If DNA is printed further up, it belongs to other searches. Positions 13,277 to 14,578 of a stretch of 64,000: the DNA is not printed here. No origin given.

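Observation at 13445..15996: Sulfonate/nitrate/taurine-type ABC importer immediately upstream of, and co-directional with, mcrBGA: candidate coenzyme M or sulfonate uptake system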

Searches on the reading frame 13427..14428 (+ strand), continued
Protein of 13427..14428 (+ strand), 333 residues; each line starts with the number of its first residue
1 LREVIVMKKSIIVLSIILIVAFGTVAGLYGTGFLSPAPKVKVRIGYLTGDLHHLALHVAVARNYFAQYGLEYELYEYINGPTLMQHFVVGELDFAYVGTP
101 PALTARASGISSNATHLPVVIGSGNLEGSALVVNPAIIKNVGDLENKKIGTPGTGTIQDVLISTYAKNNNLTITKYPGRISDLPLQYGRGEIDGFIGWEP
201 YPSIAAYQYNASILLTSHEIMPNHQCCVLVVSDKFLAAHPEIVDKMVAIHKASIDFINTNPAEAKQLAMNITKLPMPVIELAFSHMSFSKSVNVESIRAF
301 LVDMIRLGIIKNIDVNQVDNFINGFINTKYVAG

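Call 37: find_related_loci(query=A1, collection=genome_contigs, flank=10000)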
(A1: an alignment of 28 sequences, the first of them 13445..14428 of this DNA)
Query A1 (327 aa) in genome_contigs; peptide patterns used: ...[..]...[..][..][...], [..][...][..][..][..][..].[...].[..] (x = any residue, [..] = any of these).
250 stretches matched a pattern; 236 encode a relative of the query (tblastn E <= 1e-3); the best 80 are kept; 79 distinct loci.
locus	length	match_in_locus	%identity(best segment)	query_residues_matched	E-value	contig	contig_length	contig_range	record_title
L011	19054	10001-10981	87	1-327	0e+0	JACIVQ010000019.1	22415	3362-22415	MAG: Candidatus Methanomethylicales archaeon isolate MAG-3 Methanomethyliales_A3_bin1_Scaffold_19, whole genome shotgun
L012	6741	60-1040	87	1-327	0e+0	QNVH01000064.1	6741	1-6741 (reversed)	MAG: Candidatus Methanomethylicota archaeon isolate WYZ-LMO10 Verstraetearchaeota_archaeon_WYZ-LMO10_contig-64, whole ge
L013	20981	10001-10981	86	1-327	0e+0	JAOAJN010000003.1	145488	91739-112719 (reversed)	MAG: Candidatus Methanomethyliaceae archaeon isolate SKW203 NODE_3_length_145488_cov_15.285288, whole genome shotgun seq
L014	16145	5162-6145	78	1-327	3e-176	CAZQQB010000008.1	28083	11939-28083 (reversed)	MAG TPA_asm: uncultured Nitrososphaerota archaeon isolate binchicken_co40_19 genome assembly, contig: NODE_1115_length_2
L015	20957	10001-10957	67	1-321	8e-147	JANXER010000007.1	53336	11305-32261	MAG: Candidatus Methanomethyliaceae archaeon isolate SKYB85 NODE_7_length_53336_cov_4.294405, whole genome shotgun seque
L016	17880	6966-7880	63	20-324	6e-134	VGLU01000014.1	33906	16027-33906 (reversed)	MAG: Candidatus Methanomethylicota archaeon isolate M_DeepCast_400m_m2_128 M_DeepCast_400m_m2_128_Ga0194112_10001536, wh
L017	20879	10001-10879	66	32-327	2e-133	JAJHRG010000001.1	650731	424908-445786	MAG: Candidatus Methanomethylicota archaeon isolate Bin S31 scaffold_1_c1, whole genome shotgun sequence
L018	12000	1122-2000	66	32-327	3e-133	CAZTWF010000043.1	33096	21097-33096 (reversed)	MAG TPA_asm: uncultured Nitrososphaerota archaeon isolate binchicken_co25_118 genome assembly, contig: k141_153115, whol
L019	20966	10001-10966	57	1-324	2e-119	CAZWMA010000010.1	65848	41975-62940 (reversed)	MAG TPA_asm: uncultured Nitrososphaerota archaeon isolate binchicken_co220_99 genome assembly, contig: NODE_183_length_6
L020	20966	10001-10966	53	1-324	3e-116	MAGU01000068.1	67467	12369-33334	MAG: Candidatus Methanomethylicus oleisabuli isolate V3 V3_s66, whole genome shotgun sequence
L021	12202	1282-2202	56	20-325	2e-116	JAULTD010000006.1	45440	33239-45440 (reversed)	MAG: Candidatus Methanomethylicaceae archaeon GD_Cm_T35_P0_bin.15 NODE_687_length_45440_cov_16.194762, whole genome shot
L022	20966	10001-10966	53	1-325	2e-115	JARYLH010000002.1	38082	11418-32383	MAG: Candidatus Methanosuratincola sp. isolate A05DMB-I-01 NODE_2_length_38082_cov_3.461071, whole genome shotgun sequen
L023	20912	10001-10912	54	20-324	6e-115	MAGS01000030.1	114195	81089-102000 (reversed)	MAG: Candidatus Methanomethylicus mesodigestus isolate V1 V1_s30, whole genome shotgun sequence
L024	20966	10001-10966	53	1-325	1e-113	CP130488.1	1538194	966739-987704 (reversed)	MAG: Candidatus Methanosuratincola petrocarbonis isolate LWZ-6 chromosome, complete genome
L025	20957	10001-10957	53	3-325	1e-112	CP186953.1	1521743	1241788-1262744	MAG: Candidatus Methanosuratincola verstraetei isolate LCB70 chromosome, complete genome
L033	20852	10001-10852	42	36-326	4e-72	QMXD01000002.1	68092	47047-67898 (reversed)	MAG: Candidatus Hecatellales archaeon isolate B76_G16 B76_Guay16_scaffold_00069, whole genome shotgun sequence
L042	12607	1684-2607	36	1-316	2e-56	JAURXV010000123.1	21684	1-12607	MAG: Syntrophales bacterium isolate E10_metabat.bin.36 E10_k141_526757, whole genome shotgun sequence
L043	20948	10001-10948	35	4-321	4e-56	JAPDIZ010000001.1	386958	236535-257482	MAG: Candidatus Bathyarchaeota archaeon isolate S4B2_HD70 c_000000000005, whole genome shotgun sequence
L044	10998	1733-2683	34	1-325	7e-56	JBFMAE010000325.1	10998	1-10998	MAG: Thermodesulfobacteriota bacterium isolate MAG130 MAG130_325, whole genome shotgun sequence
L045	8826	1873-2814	34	1-321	8e-56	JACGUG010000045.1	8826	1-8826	MAG: archaeon isolate H03B2 scaffold_16109, whole genome shotgun sequence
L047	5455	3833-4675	35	33-317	8e-55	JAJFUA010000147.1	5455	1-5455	MAG: Desulfobacteraceae bacterium isolate bin.361 k141_50289, whole genome shotgun sequence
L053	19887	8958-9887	32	1-317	1e-52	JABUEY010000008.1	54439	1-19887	MAG: Syntrophobacteraceae bacterium isolate Ch74 NODE_927_length_54439_cov_4.65227_ID_8688437, whole genome shotgun sequ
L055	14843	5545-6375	37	36-317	4e-52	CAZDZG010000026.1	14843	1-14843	MAG TPA_asm: Candidatus Hadarchaeota archaeon isolate SRP104967_co1_43 genome assembly, contig: NODE_1344_length_14843_c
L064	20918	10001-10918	33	12-320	4e-50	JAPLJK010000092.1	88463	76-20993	MAG: Deltaproteobacteria bacterium isolate LacPavin_0920_SED4_MAG_50_153 LacPavin_0920_SED4_scaffold_270557, whole genom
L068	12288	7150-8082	34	1-316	6e-52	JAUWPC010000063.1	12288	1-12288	MAG: Desulfobacteraceae bacterium isolate CSMAG_2466 CSMAG_2466_k141_1339547_length_12288_cov_46.4022, whole genome shot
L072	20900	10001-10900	34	3-308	5e-48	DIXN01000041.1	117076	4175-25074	MAG TPA_asm: Desulfovibrio sp. UBA6079 UBA6079_contig_845, whole genome shotgun sequence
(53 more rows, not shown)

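Call 41: search_protein_families(library=pfam, proteins=[L064:5595-6320:+, L064:6348-7775:+, L064:7799-9133:+, L064:9168-9908:+, L064:9905-10924:+, L064:12546-14066:+, L064:14063-15121:+, L064:15458-15880:+, L064:15964-17877:+, L064:17840-19291:+])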
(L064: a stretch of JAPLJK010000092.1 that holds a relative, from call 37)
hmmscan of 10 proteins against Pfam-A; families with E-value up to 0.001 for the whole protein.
L064:5595-6320:+ (241 aa): 1 family
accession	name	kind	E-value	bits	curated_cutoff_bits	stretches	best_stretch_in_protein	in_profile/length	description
PF01292.26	Ni_hydr_CYTB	-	4.9e-14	52.9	30.1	1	13-198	1-165/179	Prokaryotic cytochrome b561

L064:6348-7775:+ (475 aa): 4 families
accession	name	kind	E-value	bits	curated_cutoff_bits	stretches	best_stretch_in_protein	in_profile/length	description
PF02665.19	Nitrate_red_gam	-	2.5e-08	34.2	22.9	1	345-469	89-207/217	Nitrate reductase gamma subunit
PF14537.11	Cytochrom_c3_2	-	2e-07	31.8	25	1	33-102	5-66/79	Cytochrome c3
PF14522.11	Cytochrome_C7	-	7.8e-07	29.3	24.8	0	55-120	12-66/67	Cytochrome c7 and related cytochrome c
PF02085.21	Cytochrom_CIII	-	1e-05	26.2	22.9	0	24-120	20-101/101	Class III cytochrome C family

L064:7799-9133:+ (444 aa): 8 families
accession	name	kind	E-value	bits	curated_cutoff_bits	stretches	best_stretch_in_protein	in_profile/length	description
PF02754.22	CCG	-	6.3e-34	116.4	20.6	2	329-416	1-84/85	Cysteine-rich domain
PF13183.11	Fer4_8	-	7.2e-11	42.9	27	1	33-133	1-68/68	4Fe-4S dicluster domain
PF12838.12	Fer4_7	-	2.5e-07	31.5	27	0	103-133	22-52/52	4Fe-4S dicluster domain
PF13237.11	Fer4_10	-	1.6e-05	25.1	25.5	1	33-130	5-53/53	4Fe-4S dicluster domain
PF13187.11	Fer4_9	-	5.1e-05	23.7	27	0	119-133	2-16/52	4Fe-4S dicluster domain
PF14697.11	Fer4_21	-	9e-05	23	35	0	33-51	37-55/59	4Fe-4S dicluster domain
PF25160.1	LdpA_Fe-S-bd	-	0.0001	22.5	27.6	0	29-50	20-41/49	LdpA Fe-S cluster-binding domain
PF13534.11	Fer4_17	-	0.00015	22.7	22.2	1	36-134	1-61/61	4Fe-4S dicluster domain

L064:9168-9908:+ (246 aa): 0 families

L064:9905-10924:+ (339 aa): 6 families
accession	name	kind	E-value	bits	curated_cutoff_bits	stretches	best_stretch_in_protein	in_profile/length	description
PF13379.11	NMT1_2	-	5.1e-44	151.4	24.7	1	52-279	3-244/252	NMT1-like family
PF09084.16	NMT1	-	6.2e-28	98.6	20.5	1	67-279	3-216/216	NMT1/THI5 like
PF12974.12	Phosphonate-bd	-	6.7e-12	45.7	27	1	92-209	35-159/242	ABC transporter, phosphonate, periplasmic substrate-binding protein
PF16868.10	NMT1_3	-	1e-06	29.1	27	1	104-221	59-175/289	NMT1-like family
PF02621.19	VitK2_biosynth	-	1.7e-06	28.1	26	1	143-318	78-249/252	Menaquinone biosynthesis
PF04069.17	OpuAC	-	1.3e-05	25.3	21.2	1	80-265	24-226/257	Substrate binding domain of ABC-type glycine betaine transport system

L064:12546-14066:+ (506 aa): 5 families
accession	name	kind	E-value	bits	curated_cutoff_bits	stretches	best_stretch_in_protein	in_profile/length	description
PF00583.31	Acetyltransf_1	-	2.8e-12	47.4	20.7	1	391-481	19-115/116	Acetyltransferase (GNAT) family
PF04055.27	Radical_SAM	-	1.5e-10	41.9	29.5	1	124-280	10-161/166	Radical SAM superfamily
PF13673.13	Acetyltransf_10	-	4.8e-09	36.7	23.6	1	398-502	27-127/128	Acetyltransferase (GNAT) domain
PF13508.13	Acetyltransf_7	-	2.7e-07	31.3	27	1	401-483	2-83/84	Acetyltransferase (GNAT) domain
PF21926.2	FeeM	-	4e-06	27.1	27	0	432-493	84-147/158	N-acyl amino acid synthase FeeM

L064:14063-15121:+ (352 aa): 2 families
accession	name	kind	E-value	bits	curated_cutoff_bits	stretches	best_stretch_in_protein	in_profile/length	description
PF00586.29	AIRS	-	1.5e-23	83.8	24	1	58-165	1-111/112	AIR synthase related protein, N-terminal domain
PF02769.27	AIRS_C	-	4.3e-19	69.6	23.1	1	206-317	40-154/156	AIR synthase related protein, C-terminal domain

L064:15458-15880:+ (140 aa): 1 family
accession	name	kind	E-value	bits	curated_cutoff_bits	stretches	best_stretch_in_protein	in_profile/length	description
PF01243.27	PNPOx_N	-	5.9e-11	43.2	28.1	1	6-113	5-103/120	Pyridoxamine 5'-phosphate oxidase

L064:15964-17877:+ (637 aa): 4 families
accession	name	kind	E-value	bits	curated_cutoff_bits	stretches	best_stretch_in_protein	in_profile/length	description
PF02518.31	HATPase_c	-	1e-19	71.4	26.4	1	527-636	5-109/111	Histidine kinase-, DNA gyrase B-, and HSP90-like ATPase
PF00512.31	HisKA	-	4.1e-11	43.2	26.9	1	417-478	3-63/66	His Kinase A (phospho-acceptor) domain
PF13589.12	HATPase_c_3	-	3.4e-06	27.5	25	1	529-597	4-62/137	Histidine kinase-, DNA gyrase B-, and HSP90-like ATPase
PF01590.32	GAF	-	0.00023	22.1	22.4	0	213-347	2-129/133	GAF domain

L064:17840-19291:+ (483 aa): 8 families
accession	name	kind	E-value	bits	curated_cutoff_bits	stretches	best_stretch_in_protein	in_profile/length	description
PF00158.32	Sigma54_activat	-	1.6e-71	239.9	20.2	1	158-325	1-168/168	Sigma-54 interaction domain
PF00072.30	Response_reg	-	1.7e-25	89.8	30.2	1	21-129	2-110/111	Response regulator receiver domain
PF25601.1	AAA_lid_14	-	4.7e-23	81.3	27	1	330-396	1-67/87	AAA+ ATPase lid domain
PF14532.12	Sigma54_activ_2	-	8.4e-22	78.3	25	1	159-329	1-138/138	Sigma-54 interaction domain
PF07728.20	AAA_5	-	3.1e-07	30.9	22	1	182-301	2-124/139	AAA domain (dynein-related subfamily)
PF01078.27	Mg_chelatase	-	1.2e-05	25.2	20.3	0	237-300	93-158/207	Magnesium chelatase, subunit ChlI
PF13191.12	AAA_16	-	5.6e-05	24.1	32.6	1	158-270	2-124/167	AAA ATPase domain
PF00004.35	AAA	-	0.00013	22.8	21.2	1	182-313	1-125/131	ATPase family associated with various cellular activities (AAA)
